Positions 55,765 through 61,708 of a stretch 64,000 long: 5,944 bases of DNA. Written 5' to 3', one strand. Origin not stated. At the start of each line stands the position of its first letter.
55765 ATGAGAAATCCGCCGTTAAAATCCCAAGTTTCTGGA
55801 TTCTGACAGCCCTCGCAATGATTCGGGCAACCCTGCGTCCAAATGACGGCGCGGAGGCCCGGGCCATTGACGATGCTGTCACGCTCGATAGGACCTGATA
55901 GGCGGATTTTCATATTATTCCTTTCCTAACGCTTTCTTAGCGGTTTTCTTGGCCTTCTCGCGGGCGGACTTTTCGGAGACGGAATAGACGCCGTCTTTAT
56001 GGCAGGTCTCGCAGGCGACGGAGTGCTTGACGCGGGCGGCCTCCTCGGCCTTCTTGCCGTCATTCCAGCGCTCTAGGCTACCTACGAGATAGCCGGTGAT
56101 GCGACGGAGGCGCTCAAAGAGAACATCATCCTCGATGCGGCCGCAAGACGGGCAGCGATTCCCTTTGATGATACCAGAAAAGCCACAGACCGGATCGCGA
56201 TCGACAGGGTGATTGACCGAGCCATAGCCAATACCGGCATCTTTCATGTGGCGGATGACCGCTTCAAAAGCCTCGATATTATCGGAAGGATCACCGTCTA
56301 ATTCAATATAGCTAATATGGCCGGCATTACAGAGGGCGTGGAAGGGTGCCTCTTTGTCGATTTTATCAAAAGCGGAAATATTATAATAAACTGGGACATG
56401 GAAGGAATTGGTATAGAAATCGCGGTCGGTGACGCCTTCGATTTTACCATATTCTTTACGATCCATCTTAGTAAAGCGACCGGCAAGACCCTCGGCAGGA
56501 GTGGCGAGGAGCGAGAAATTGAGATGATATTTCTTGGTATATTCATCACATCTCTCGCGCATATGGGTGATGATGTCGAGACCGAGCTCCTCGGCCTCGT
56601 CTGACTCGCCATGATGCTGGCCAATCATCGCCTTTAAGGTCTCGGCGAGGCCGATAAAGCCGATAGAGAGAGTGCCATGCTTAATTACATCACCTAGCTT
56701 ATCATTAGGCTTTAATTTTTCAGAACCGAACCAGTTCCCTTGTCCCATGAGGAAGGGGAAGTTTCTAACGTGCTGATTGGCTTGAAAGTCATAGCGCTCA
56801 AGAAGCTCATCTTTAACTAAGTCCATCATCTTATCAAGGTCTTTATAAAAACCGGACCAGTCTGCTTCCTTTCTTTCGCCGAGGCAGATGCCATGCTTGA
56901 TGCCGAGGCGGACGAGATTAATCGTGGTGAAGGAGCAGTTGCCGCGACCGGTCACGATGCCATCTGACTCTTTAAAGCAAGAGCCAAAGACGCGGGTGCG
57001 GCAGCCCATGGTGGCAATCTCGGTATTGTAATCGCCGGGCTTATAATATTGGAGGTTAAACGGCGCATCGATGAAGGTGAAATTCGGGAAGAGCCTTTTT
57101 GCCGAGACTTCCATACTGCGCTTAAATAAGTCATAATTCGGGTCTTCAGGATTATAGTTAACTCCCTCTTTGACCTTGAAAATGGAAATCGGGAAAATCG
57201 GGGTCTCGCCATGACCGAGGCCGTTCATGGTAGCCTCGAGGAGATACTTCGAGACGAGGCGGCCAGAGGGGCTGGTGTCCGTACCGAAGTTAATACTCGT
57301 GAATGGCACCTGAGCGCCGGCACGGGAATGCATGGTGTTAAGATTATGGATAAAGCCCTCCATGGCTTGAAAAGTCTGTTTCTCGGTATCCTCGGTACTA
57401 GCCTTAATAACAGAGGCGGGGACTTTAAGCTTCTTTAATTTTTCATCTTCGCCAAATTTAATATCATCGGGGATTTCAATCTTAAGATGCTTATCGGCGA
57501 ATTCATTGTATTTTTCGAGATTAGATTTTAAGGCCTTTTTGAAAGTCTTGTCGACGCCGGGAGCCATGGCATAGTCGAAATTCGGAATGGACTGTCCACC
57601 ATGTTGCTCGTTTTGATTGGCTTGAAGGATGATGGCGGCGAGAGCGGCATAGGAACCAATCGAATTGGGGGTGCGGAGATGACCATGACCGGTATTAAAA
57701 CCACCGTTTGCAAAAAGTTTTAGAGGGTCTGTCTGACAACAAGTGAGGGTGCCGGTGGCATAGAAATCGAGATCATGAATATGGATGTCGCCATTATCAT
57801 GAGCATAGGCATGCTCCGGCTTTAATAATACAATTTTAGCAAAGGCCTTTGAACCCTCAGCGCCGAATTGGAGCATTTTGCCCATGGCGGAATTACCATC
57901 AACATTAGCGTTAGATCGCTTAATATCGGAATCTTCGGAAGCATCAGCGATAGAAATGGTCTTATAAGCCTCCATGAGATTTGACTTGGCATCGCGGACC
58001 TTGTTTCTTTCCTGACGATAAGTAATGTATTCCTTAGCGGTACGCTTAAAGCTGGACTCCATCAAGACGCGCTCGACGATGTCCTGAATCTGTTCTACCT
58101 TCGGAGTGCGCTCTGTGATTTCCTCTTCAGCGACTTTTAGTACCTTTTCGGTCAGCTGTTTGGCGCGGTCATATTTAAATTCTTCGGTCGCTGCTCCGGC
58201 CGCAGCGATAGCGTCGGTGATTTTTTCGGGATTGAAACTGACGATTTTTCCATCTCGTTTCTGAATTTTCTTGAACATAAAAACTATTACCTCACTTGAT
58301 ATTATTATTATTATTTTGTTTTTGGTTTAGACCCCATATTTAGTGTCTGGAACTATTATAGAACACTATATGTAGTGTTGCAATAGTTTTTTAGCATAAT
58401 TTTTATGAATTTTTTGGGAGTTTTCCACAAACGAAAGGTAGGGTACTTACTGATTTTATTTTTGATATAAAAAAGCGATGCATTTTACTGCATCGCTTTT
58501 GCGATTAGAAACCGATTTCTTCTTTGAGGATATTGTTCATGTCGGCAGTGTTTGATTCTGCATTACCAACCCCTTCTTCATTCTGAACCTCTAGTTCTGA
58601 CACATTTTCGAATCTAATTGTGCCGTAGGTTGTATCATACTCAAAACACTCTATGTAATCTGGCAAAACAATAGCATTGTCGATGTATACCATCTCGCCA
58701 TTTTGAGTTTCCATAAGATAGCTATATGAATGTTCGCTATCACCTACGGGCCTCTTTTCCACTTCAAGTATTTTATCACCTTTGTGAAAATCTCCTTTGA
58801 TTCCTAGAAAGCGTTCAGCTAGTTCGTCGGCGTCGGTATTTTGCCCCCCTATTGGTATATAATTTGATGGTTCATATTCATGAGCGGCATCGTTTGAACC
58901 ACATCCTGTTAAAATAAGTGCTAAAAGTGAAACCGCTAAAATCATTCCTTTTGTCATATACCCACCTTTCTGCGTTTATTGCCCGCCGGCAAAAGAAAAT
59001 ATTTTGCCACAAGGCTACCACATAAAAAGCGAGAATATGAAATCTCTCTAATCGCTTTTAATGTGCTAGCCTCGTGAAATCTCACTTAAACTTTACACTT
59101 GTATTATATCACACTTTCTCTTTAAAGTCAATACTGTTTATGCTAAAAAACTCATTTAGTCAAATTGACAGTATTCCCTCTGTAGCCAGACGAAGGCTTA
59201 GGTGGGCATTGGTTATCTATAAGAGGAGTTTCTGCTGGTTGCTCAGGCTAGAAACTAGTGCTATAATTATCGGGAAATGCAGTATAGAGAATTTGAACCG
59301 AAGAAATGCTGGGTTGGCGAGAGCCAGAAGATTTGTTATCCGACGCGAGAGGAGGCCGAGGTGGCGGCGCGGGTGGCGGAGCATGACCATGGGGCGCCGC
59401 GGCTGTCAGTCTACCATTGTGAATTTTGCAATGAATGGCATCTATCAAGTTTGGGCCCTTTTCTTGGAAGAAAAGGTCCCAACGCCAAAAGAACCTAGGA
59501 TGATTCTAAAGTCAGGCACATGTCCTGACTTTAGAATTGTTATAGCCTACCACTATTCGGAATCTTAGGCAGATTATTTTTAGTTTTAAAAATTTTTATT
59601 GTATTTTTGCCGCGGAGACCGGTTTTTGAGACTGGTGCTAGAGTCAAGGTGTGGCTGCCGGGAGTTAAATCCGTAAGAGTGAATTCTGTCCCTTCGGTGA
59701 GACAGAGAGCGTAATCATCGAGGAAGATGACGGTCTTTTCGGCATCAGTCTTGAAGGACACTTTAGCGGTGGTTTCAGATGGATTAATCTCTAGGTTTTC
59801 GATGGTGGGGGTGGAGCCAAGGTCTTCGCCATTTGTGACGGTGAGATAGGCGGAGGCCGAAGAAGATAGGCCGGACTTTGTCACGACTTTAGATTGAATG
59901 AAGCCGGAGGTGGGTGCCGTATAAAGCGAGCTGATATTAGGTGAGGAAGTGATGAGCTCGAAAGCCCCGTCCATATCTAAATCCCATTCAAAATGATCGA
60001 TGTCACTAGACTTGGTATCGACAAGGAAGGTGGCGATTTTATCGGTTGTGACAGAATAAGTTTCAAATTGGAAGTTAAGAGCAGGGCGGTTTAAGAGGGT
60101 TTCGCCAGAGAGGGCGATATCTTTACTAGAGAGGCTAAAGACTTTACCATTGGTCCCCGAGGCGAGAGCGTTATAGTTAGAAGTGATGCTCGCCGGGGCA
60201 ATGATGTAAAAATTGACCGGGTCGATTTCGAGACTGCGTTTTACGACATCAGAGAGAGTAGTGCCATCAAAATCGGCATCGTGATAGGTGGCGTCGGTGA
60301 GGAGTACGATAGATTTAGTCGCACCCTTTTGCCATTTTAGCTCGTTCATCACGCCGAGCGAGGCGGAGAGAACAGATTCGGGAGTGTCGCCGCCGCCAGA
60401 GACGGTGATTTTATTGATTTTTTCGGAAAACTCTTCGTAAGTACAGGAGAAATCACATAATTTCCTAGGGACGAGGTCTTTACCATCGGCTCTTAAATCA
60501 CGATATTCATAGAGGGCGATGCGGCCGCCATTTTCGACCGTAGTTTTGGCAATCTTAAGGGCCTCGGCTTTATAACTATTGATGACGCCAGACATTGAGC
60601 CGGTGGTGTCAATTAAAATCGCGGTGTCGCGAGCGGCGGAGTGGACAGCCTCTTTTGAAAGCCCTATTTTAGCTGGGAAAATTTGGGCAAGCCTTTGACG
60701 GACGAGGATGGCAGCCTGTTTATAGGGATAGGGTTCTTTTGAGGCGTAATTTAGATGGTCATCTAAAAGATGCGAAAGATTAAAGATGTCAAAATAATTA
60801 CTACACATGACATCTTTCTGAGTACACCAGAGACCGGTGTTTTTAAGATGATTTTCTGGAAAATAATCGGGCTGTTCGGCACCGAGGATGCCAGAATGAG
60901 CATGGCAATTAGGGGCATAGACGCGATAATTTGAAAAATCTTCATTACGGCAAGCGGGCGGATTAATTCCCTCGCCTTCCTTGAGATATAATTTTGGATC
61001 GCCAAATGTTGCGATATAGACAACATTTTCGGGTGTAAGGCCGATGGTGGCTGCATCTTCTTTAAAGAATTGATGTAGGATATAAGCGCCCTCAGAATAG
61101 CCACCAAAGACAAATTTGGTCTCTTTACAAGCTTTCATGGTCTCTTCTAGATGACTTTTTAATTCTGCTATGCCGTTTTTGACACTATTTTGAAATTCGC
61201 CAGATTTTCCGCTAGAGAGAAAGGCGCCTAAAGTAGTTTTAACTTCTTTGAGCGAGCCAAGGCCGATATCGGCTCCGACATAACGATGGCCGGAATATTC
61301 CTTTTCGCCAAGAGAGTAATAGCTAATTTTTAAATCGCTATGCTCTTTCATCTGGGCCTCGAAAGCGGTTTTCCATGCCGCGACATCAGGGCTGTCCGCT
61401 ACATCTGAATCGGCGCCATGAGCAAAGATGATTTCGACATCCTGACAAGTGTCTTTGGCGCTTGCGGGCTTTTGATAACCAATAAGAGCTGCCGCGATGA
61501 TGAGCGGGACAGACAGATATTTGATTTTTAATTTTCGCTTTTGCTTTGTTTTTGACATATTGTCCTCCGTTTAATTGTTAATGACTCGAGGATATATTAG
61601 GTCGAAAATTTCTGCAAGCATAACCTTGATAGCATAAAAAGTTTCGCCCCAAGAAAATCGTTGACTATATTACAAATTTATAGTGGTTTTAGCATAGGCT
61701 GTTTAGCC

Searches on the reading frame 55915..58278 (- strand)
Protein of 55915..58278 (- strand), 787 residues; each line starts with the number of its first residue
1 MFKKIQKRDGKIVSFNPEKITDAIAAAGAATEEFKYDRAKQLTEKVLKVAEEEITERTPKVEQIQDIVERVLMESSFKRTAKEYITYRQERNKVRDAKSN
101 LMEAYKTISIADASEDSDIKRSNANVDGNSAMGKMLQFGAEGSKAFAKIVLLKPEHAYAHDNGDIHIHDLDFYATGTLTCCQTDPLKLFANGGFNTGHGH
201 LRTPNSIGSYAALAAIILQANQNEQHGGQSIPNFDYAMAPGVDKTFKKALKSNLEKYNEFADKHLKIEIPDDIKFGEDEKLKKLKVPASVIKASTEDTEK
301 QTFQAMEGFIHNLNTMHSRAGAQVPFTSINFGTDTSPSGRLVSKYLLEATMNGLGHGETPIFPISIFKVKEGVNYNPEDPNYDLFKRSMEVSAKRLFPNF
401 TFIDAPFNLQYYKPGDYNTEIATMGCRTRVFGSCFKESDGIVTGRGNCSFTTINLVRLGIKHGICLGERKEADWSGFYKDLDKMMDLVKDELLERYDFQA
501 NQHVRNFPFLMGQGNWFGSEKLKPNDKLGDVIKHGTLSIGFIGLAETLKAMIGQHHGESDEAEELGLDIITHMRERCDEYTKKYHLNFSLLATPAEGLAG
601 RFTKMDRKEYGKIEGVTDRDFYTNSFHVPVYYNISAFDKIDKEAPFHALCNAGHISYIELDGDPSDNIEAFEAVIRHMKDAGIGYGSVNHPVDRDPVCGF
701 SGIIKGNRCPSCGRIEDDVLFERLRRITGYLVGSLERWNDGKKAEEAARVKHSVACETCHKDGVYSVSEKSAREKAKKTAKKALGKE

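Call 4: search_protein_families(library=pfam, proteins=[window:55915-58278:-])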
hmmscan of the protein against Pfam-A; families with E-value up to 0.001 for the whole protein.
window:55915-58278:- (787 aa): 4 families
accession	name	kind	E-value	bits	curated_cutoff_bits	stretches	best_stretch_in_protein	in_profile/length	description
PF13597.11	NRDD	-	1.8e-196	654.6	26.2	1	123-752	2-562/562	Anaerobic ribonucleoside-triphosphate reductase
PF03477.21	ATP-cone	-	1.4e-20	74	25.8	1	4-92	2-87/88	ATP cone domain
PF01228.26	Gly_radical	-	0.00012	23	22.2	1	633-732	4-103/106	Glycine radical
PF11230.13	YjjI-like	-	0.00043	19.2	23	0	486-679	244-424/485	Glycyl radical enzyme YjjI-like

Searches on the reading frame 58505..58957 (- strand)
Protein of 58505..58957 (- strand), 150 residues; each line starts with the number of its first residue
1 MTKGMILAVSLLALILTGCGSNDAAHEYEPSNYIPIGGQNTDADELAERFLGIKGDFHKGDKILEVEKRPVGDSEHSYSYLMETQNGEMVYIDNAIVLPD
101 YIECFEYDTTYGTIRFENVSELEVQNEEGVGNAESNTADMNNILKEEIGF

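Call 4: search_protein_families(library=pfam, proteins=[window:58505-58957:-])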
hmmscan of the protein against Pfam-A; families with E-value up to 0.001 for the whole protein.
window:58505-58957:- (150 aa): 1 family
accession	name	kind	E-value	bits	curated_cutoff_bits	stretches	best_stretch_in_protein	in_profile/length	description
PF13180.12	PDZ_2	-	0.0006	20.5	27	0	55-92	28-65/80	PDZ domain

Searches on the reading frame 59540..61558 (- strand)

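Call 4: search_protein_families(library=pfam, proteins=[window:59540-61558:-])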
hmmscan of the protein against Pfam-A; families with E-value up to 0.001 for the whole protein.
window:59540-61558:- (672 aa): 5 families
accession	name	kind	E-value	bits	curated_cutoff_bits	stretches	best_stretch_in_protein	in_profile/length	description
PF01083.28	Cutinase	-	4.1e-12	46.8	25.9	1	121-274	53-160/173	Cutinase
PF25106.1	VWA_4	-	1.6e-10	41.3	27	1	314-450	4-131/169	von Willebrand factor A domain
PF00362.24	Integrin_beta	-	1.9e-05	25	24.8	1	373-441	92-161/248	Integrin beta chain VWA domain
PF00092.34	VWA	-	4.8e-05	24.1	23.8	1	313-478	3-164/174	von Willebrand factor type A domain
PF13519.12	VWA_2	-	6e-05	24.1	27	1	312-423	1-106/107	von Willebrand factor type A domain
